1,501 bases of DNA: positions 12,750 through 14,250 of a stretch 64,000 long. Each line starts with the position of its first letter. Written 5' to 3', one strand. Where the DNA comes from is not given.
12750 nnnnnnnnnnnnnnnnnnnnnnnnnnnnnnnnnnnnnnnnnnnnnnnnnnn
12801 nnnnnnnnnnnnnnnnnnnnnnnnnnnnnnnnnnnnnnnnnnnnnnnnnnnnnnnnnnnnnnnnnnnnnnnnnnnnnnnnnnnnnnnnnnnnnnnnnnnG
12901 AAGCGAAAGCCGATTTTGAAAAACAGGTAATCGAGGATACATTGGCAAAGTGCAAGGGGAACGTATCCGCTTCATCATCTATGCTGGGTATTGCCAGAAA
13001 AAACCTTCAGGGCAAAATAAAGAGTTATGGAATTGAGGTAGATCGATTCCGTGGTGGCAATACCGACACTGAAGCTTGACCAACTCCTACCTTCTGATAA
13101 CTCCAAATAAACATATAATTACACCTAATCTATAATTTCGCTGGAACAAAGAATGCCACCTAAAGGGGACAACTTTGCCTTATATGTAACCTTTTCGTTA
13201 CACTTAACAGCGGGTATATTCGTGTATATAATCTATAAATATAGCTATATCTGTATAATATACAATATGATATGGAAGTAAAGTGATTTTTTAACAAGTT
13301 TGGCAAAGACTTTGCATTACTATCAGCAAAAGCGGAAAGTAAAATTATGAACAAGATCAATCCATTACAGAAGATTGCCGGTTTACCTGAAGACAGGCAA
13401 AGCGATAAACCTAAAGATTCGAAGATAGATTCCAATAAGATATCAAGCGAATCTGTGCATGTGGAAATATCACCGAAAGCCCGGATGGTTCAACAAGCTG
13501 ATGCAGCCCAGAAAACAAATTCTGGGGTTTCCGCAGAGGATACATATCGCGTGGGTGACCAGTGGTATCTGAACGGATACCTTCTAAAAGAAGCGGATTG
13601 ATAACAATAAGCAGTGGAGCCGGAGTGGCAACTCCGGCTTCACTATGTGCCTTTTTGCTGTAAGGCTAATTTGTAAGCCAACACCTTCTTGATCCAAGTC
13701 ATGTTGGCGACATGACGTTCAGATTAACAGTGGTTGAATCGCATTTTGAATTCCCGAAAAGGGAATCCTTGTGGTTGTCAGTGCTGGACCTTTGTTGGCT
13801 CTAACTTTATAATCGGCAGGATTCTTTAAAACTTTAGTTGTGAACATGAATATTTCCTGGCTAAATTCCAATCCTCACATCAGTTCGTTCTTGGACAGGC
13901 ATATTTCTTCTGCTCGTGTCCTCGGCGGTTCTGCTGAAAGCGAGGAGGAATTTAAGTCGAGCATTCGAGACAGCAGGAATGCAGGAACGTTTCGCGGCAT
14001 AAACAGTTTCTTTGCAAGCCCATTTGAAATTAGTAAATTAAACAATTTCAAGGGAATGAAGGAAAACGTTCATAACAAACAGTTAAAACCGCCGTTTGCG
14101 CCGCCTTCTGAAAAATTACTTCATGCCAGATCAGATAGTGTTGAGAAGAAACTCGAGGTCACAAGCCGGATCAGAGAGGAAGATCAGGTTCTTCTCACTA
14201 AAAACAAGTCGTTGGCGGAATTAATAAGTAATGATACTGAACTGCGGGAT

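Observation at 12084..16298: Sensor-less sigma-54 activator followed by a cluster of six small or acidic proteins of unknown function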

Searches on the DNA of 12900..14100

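Call 15: search_rna_families(source=window, start=12900, end=14100, threshold=evalue, max_evalue=10, show_alignments=2)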
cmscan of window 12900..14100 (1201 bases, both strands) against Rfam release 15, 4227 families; matches with E-value up to 10: 6.
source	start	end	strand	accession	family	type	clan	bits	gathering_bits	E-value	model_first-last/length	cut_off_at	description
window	13280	13352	+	RF02525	SSRC30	Gene; sRNA;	-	19.2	100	1.9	1-151/151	no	Streptococcus sRNA SSRC30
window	13744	13779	-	RF01376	CRISPR-DR63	Gene; CRISPR;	CL00015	18.6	37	7.3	1-37/37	no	CRISPR RNA direct repeat element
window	13758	13829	+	RF00900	mir-255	Gene; miRNA;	-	17.3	50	7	1-59/59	no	mir-255 microRNA precursor family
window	12984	13035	-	RF00066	U7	Gene; snRNA;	-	13.1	34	8.5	1-62/62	no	U7 small nuclear RNA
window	12901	12923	+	RF02248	Six3os1_3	Gene; lncRNA;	-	12.8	40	1.9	53-75/75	no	Six3os1 conserved region 3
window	13197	13260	-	RF02360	Yfr8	Gene; sRNA;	-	12.2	40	7.9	1-226/226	no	Cyanobacterial functional RNA 8/9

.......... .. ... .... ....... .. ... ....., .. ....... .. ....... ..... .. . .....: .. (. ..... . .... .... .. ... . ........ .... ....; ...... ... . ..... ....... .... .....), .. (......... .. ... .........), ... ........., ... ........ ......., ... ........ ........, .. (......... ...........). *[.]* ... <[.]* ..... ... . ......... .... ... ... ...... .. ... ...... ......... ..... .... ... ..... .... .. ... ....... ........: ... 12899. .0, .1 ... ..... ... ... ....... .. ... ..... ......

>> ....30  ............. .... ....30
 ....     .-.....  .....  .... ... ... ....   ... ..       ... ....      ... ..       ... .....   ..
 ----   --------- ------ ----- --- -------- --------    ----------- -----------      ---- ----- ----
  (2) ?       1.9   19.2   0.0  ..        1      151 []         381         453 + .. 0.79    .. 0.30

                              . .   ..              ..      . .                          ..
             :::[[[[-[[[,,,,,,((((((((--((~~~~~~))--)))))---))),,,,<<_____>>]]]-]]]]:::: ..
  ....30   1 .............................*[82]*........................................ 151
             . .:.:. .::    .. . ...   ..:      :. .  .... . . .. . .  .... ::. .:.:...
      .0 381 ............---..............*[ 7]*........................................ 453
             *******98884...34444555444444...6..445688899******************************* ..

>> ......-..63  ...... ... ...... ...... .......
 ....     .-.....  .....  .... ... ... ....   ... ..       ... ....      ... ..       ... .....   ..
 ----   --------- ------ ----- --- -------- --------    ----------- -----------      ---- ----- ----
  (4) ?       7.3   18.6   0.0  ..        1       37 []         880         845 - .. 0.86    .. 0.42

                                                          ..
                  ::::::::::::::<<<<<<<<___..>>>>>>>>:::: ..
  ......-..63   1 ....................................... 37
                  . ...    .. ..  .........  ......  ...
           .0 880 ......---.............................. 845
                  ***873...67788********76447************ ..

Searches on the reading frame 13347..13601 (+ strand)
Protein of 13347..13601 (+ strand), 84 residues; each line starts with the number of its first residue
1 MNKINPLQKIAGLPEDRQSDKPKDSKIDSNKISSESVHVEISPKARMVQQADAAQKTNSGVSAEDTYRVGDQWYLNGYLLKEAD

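Call 3: search_protein_families(library=pfam, max_evalue=1, proteins=[window:13347-13601:+])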
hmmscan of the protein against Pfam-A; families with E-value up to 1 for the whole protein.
window:13347-13601:+ (84 aa): 0 families

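Call 5: search_protein_families(library=ncbifam, max_evalue=1, proteins=[window:13347-13601:+])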
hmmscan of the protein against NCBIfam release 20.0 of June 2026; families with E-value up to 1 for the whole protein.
window:13347-13601:+ (84 aa): 0 families

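Call 84: search_solved_structures(query=A5, max_evalue=5)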
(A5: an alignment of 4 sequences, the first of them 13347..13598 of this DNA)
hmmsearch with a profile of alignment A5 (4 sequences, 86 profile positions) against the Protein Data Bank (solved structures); distinct sequences matched with E-value up to 5: 1.
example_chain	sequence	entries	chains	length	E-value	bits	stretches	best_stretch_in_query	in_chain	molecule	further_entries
9v1j_sB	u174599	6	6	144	2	12.4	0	21-45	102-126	40S ribosomal protein S26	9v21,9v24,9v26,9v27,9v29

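Call 85: search_protein_families(library=padloc, max_evalue=0.1, proteins=[window:13347-13601:+])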
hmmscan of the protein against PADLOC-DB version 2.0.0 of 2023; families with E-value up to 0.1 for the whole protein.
window:13347-13601:+ (84 aa): 0 families

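Call 86: search_protein_families(library=phrogs, max_evalue=0.1, proteins=[window:13347-13601:+])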
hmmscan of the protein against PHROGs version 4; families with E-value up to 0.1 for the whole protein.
window:13347-13601:+ (84 aa): 1 family
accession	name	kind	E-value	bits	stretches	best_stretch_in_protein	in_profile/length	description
phrog_27261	-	unknown function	0.0038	18.5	1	37-84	10-57/81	-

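Call 93: search_protein_families(library=pfam, alignment_id=A14, max_evalue=1)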
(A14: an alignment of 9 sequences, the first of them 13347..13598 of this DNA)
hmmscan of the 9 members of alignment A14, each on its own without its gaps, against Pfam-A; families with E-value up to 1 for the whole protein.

A. member 1, window:13347-13598:+ (84 aa): 0 families

B. families by the number of members that match (of 9 scanned): 6 families
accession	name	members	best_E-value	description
PF04316.19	FlgM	2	0.014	Anti-sigma-28 factor, FlgM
PF15236.11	CCDC66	1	0.048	Coiled-coil domain-containing protein 66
PF04481.18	DUF561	1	0.063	Protein of unknown function (DUF561)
PF08681.18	TacA1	1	0.075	Antitoxin TacA 1-like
PF01918.27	Alba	1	0.11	Alba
PF18340.7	TraI_2B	1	0.12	DNA relaxase TraI 2B/2B-like domain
